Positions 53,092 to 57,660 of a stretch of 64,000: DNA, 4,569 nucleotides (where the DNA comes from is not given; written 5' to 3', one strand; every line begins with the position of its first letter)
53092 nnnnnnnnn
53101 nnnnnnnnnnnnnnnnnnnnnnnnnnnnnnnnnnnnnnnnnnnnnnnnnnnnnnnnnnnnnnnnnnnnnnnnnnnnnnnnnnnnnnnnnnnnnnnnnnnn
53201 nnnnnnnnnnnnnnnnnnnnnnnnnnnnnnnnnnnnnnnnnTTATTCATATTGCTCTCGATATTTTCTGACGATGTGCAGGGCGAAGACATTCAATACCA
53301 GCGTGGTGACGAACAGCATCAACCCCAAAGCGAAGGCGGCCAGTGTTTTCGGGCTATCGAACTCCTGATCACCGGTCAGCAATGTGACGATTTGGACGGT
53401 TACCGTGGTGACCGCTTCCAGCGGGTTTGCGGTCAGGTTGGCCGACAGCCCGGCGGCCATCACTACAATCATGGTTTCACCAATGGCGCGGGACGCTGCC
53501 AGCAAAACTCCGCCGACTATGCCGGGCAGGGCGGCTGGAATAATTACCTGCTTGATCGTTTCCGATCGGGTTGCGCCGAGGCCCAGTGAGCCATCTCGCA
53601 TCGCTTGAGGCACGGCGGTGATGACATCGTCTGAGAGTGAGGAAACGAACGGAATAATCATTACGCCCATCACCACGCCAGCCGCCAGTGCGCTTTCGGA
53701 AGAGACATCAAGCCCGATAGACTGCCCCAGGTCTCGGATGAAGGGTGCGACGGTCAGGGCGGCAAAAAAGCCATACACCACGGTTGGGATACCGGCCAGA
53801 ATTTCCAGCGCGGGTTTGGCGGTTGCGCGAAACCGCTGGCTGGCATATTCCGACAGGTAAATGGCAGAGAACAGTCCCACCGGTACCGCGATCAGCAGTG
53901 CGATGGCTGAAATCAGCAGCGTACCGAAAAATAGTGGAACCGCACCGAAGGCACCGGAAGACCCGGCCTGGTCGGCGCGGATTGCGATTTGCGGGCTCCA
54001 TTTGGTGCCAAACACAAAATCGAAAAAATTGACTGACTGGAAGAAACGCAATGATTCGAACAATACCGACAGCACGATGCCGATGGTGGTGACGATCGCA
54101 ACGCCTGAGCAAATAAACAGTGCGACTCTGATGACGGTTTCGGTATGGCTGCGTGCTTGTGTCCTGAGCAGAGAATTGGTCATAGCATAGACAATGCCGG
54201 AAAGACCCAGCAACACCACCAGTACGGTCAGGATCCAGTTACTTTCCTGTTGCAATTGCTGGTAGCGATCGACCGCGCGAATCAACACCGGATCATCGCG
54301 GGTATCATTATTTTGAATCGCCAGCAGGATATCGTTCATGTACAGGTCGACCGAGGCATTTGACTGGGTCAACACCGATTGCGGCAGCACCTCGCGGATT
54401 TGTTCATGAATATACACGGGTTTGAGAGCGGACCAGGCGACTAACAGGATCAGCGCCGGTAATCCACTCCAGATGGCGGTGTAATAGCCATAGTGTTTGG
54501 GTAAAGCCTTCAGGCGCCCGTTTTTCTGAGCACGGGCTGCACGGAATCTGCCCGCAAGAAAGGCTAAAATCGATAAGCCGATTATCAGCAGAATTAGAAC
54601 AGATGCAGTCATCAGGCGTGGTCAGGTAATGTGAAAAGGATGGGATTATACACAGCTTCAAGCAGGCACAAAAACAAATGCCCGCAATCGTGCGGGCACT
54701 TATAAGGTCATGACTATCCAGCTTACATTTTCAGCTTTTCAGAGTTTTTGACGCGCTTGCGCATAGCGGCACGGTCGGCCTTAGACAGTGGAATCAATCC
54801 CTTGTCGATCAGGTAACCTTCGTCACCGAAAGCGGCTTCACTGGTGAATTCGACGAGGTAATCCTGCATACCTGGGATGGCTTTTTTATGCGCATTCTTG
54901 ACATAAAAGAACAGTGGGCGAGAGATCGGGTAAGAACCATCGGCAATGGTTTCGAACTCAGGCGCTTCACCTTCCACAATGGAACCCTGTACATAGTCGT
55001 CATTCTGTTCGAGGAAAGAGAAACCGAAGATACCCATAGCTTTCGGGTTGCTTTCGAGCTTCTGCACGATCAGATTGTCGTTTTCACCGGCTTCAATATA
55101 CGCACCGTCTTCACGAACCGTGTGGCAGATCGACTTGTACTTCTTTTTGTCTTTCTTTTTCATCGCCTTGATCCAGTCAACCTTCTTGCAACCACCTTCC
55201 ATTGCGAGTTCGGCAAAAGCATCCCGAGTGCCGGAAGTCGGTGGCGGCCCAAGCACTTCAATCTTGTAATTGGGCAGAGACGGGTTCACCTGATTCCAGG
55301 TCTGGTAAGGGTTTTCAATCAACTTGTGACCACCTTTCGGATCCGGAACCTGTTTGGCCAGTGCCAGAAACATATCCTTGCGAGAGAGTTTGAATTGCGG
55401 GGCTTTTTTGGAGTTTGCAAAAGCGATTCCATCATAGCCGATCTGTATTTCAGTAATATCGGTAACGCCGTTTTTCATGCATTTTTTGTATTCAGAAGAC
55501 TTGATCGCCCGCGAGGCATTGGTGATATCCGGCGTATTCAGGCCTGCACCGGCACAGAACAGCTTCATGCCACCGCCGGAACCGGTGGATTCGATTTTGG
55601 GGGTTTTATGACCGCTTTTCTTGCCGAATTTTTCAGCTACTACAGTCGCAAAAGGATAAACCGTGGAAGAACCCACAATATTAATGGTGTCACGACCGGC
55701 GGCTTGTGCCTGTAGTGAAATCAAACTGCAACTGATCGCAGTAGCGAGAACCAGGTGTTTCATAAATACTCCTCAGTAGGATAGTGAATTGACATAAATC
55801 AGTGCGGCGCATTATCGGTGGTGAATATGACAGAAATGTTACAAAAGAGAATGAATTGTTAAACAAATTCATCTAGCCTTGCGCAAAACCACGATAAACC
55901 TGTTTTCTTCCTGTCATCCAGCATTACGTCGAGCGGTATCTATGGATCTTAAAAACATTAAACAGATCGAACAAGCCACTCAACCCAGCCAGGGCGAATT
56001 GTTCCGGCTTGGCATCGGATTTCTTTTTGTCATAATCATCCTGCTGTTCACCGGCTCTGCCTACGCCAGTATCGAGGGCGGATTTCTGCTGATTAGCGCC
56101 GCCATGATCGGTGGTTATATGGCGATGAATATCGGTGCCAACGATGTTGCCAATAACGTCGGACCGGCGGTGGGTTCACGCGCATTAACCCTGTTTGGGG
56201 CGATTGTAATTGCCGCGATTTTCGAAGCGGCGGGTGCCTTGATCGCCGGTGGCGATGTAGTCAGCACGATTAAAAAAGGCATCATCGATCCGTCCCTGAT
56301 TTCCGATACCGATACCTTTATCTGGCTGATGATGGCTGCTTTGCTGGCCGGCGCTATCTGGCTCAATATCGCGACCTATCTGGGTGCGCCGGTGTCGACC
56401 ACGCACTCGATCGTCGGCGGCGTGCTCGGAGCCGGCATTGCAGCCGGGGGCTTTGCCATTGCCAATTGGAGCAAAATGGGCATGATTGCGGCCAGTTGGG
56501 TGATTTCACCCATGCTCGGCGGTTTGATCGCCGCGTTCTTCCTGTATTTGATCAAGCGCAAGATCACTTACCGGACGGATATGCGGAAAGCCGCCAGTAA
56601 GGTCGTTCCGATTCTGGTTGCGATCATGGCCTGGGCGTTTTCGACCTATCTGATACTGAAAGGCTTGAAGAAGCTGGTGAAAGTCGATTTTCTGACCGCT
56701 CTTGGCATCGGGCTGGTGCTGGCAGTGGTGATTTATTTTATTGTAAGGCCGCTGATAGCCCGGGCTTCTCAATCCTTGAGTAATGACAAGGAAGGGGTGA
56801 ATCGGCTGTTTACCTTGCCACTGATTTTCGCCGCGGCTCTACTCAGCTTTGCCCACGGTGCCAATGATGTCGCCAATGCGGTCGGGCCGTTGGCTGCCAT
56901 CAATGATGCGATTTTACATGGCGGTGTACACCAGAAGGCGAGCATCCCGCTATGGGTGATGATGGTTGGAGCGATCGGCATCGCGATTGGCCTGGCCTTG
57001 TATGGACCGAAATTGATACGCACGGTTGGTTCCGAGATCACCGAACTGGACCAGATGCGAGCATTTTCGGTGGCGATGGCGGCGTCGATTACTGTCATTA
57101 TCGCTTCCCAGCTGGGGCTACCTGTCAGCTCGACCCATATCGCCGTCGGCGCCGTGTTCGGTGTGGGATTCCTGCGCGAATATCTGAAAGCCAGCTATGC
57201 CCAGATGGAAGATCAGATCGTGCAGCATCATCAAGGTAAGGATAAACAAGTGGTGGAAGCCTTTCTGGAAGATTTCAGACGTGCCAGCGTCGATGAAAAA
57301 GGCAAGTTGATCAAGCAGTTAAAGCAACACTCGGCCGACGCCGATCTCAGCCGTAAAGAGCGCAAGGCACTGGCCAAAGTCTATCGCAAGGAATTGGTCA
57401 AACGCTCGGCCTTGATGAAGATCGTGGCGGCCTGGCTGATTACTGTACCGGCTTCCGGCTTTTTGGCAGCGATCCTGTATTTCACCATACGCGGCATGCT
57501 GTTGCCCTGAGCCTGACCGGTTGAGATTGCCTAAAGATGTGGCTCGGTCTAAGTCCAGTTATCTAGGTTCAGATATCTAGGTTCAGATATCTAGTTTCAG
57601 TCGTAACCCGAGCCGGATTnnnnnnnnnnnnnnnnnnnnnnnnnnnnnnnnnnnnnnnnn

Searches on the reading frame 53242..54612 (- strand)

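Call 52: search_protein_families(library=pfam, proteins=[window:53242-54612:-], max_evalue=0.00001)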
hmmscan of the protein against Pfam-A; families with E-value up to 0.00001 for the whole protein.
window:53242-54612:- (456 aa): 2 families
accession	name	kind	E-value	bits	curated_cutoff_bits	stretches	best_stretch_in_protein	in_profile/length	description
PF12501.13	DUF3708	-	1.4e-24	87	24.1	1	7-173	1-164/166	Phosphate ATP-binding cassette transporter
PF00528.27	BPD_transp_1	-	9.9e-14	51.9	26.4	1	242-452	1-183/184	Binding-protein-dependent transport system inner membrane component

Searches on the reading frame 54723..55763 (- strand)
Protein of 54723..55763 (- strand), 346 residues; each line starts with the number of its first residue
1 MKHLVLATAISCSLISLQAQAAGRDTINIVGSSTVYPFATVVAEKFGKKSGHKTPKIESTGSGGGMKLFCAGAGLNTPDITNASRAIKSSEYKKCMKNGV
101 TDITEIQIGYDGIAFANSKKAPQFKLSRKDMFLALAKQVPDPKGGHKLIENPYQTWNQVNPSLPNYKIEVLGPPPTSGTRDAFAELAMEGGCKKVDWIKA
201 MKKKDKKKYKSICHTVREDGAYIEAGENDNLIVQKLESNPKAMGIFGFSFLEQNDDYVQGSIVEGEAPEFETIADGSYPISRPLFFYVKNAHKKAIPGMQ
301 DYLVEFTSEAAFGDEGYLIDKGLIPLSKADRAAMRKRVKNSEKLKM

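Call 52: search_protein_families(library=pfam, proteins=[window:54723-55763:-], max_evalue=0.00001)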
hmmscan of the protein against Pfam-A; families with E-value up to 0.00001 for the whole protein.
window:54723-55763:- (346 aa): 1 family
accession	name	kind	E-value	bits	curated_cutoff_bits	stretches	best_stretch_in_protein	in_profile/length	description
PF12849.12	PBP_like_2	-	2.3e-49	169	27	1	18-309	3-266/267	PBP superfamily domain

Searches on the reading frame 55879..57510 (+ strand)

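Call 52: search_protein_families(library=pfam, proteins=[window:55879-57510:+], max_evalue=0.00001)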
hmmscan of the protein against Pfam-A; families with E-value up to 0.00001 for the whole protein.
window:55879-57510:+ (543 aa): 1 family
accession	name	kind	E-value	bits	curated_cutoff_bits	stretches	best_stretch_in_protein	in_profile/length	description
PF01384.25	PHO4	-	1.2e-110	370.3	33.7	1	85-530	1-350/350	Phosphate transporter family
